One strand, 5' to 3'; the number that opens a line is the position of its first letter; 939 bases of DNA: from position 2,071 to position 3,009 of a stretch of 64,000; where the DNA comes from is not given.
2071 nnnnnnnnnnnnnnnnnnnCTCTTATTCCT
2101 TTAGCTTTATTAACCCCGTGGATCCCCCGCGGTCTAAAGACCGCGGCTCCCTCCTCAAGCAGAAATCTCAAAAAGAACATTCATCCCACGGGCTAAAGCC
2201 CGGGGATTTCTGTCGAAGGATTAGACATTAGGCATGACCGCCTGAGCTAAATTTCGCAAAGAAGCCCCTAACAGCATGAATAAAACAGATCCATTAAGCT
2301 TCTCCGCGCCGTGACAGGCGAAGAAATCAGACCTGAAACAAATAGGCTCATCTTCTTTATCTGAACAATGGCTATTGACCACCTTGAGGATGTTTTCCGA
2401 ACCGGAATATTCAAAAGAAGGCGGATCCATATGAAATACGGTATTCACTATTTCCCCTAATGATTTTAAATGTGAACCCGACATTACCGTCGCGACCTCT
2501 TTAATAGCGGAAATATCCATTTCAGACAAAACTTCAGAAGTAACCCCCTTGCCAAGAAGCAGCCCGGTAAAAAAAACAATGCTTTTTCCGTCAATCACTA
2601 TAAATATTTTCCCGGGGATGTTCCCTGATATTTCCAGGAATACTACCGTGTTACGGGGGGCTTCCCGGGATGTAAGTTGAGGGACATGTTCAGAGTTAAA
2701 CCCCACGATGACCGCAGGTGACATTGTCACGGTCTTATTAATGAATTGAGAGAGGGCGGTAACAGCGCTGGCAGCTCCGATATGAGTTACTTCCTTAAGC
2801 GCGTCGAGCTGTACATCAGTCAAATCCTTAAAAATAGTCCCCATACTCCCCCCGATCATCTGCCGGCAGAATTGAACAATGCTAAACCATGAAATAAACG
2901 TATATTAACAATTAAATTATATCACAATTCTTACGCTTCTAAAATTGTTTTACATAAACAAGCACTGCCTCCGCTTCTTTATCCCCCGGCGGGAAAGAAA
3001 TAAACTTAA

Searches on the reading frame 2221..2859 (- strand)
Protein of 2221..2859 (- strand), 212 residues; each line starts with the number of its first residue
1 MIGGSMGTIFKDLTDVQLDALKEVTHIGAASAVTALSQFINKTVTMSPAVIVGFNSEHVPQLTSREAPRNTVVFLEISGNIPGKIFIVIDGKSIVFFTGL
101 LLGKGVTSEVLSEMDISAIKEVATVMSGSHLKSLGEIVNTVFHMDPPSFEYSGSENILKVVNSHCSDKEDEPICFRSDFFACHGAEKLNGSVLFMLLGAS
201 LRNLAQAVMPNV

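Call 25: search_protein_families(library=pfam, proteins=[window:2221-2859:-], max_evalue=0.001)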
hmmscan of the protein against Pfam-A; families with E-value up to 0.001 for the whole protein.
window:2221-2859:- (212 aa): 2 families
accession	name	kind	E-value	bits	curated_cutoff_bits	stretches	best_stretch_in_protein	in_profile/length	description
PF04509.17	CheC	-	1.5e-11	44.5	22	1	17-48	2-33/38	CheC-like family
PF13690.11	CheX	-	0.0002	21.8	27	0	73-163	3-86/94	Chemotaxis phosphatase CheX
